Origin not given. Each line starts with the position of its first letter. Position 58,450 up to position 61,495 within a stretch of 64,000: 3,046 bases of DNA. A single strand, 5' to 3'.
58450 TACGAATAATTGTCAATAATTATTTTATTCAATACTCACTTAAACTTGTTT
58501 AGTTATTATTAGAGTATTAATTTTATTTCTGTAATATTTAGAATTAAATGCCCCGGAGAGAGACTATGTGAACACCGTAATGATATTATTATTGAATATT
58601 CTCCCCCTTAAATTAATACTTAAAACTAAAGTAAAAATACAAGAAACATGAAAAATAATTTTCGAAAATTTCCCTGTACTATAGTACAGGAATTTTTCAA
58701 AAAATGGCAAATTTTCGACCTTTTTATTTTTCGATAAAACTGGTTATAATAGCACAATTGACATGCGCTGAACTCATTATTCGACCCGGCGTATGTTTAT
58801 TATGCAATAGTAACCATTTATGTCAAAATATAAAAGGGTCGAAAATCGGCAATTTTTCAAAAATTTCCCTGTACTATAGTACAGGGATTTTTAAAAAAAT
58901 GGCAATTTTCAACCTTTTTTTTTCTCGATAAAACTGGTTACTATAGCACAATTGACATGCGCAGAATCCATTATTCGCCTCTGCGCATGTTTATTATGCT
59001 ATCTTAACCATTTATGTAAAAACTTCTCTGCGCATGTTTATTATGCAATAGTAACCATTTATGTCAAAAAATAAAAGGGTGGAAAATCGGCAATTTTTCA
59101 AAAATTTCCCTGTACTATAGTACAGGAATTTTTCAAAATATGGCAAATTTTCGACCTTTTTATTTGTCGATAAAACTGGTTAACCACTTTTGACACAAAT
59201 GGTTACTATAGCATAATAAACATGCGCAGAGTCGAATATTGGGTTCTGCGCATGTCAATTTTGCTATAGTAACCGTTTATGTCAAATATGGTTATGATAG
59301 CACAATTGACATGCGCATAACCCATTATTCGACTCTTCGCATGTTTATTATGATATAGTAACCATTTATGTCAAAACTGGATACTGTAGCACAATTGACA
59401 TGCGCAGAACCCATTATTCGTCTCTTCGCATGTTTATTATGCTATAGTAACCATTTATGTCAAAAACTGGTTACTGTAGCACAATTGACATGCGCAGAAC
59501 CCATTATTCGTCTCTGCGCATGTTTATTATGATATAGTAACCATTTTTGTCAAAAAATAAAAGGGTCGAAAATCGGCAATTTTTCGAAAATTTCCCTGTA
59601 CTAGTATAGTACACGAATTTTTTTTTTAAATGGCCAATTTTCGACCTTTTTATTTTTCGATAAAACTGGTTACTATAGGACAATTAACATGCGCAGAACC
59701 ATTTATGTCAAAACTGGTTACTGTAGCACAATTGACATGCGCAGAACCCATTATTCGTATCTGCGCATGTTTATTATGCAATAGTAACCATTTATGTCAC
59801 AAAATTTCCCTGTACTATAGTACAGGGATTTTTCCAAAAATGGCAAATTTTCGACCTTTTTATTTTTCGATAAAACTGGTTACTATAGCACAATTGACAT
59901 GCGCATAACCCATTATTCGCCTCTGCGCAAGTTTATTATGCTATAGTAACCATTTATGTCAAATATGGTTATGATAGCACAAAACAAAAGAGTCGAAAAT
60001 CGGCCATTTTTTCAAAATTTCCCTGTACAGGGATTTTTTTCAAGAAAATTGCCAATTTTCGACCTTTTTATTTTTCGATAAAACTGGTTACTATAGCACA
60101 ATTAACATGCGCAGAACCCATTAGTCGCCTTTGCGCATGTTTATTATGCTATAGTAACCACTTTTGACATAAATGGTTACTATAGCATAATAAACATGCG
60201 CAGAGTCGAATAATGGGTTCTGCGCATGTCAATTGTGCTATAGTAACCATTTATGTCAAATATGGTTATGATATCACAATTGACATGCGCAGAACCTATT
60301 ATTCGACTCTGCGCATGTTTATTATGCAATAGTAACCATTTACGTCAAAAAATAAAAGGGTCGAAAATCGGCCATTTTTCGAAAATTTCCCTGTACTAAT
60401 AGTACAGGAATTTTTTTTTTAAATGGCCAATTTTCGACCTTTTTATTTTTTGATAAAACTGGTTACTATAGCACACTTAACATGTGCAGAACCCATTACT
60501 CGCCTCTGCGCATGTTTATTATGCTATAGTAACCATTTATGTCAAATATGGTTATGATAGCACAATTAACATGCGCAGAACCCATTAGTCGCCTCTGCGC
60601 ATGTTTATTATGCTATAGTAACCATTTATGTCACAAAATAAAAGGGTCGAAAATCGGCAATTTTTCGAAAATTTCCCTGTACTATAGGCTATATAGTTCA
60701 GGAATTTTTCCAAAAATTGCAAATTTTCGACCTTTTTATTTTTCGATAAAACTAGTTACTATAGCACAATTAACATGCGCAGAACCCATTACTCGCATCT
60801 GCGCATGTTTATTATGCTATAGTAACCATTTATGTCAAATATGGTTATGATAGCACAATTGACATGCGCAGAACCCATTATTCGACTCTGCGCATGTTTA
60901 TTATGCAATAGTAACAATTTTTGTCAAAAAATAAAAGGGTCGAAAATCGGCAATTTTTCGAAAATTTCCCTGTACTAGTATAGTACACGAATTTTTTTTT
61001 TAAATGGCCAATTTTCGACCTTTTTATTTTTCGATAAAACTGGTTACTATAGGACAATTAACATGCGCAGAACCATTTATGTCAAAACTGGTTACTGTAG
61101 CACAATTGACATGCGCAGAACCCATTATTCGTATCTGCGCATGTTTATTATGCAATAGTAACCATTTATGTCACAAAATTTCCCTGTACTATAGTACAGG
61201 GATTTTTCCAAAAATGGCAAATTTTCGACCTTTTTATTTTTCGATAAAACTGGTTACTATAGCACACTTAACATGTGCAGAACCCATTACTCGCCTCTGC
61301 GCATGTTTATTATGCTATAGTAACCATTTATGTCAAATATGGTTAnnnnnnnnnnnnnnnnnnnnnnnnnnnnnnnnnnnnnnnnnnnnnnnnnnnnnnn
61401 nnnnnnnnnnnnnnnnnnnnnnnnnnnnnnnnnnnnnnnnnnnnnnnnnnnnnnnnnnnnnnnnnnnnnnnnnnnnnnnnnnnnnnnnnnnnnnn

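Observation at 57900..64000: Foldback-like satellite built from two alternating perfect or near-perfect palindromic modules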

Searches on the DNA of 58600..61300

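Call 38: search_rna_families(source=window, start=58600, end=61300, threshold=evalue, max_evalue=1)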
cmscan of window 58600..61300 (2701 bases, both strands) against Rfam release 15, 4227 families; matches with E-value up to 1: 52.
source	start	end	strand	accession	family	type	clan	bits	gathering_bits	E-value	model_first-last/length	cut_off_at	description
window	60088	60246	-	RF04195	MIR6217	Gene; miRNA;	-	70.9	110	1.3e-14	1-228/228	no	MIR6217 microRNA precursor family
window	60592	60785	+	RF04133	MIR2646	Gene; miRNA;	-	66.1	245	3.6e-13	1-256/256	no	MIR2646 microRNA precursor family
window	59512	59698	+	RF04133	MIR2646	Gene; miRNA;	-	53.8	245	5e-10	1-256/256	no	MIR2646 microRNA precursor family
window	60128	60206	+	RF00810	mir-85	Gene; miRNA;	-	53.6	68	2.3e-09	1-82/82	no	mir-85 microRNA precursor family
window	60887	61071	+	RF04133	MIR2646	Gene; miRNA;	-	50.1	245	4.4e-09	1-256/256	no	MIR2646 microRNA precursor family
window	60128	60206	-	RF00810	mir-85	Gene; miRNA;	-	47.4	68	9.6e-08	1-82/82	no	mir-85 microRNA precursor family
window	60205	60306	+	RF03173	mir-4504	Gene; miRNA;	-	43.6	104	3.7e-07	1-92/92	no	mir-4504 microRNA precursor family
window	59025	59232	-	RF04133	MIR2646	Gene; miRNA;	-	41.4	245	7.6e-07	1-256/256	no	MIR2646 microRNA precursor family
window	60136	60198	-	RF01021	mir-558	Gene; miRNA;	-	36.3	90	7.7e-06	1-70/70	no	mir-558 microRNA precursor family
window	59454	59556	+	RF03802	MIR5649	Gene; miRNA;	-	36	100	6.6e-05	1-101/101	no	MIR5649 microRNA precursor family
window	60796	60874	+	RF00810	mir-85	Gene; miRNA;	-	35.9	68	0.0001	1-82/82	no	mir-85 microRNA precursor family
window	60503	60581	-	RF00810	mir-85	Gene; miRNA;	-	35.7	68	0.00012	1-82/82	no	mir-85 microRNA precursor family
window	60503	60581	+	RF00810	mir-85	Gene; miRNA;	-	35.5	68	0.00014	1-82/82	no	mir-85 microRNA precursor family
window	60930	61028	-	RF04134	MIR7504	Gene; miRNA;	-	35.2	83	0.00063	1-124/124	no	MIR7504 microRNA precursor family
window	59556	59654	-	RF04134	MIR7504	Gene; miRNA;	-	35.2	83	0.00063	1-124/124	no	MIR7504 microRNA precursor family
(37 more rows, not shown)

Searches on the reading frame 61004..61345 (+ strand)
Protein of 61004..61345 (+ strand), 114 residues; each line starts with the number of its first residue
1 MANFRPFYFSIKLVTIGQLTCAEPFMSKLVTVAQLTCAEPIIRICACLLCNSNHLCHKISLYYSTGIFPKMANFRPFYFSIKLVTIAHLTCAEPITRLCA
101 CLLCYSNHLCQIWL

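Call 14: find_homologous_proteins(query=window:61004-61345:+, max_evalue=0.001)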
Query window:61004-61345:+: 8 candidates shared short words with the query, none scored E <= 0.001.

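Call 39: search_protein_families(library=pfam, proteins=[window:61004-61345:+], max_evalue=0.01)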
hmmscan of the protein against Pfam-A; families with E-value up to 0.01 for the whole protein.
window:61004-61345:+ (114 aa): 0 families
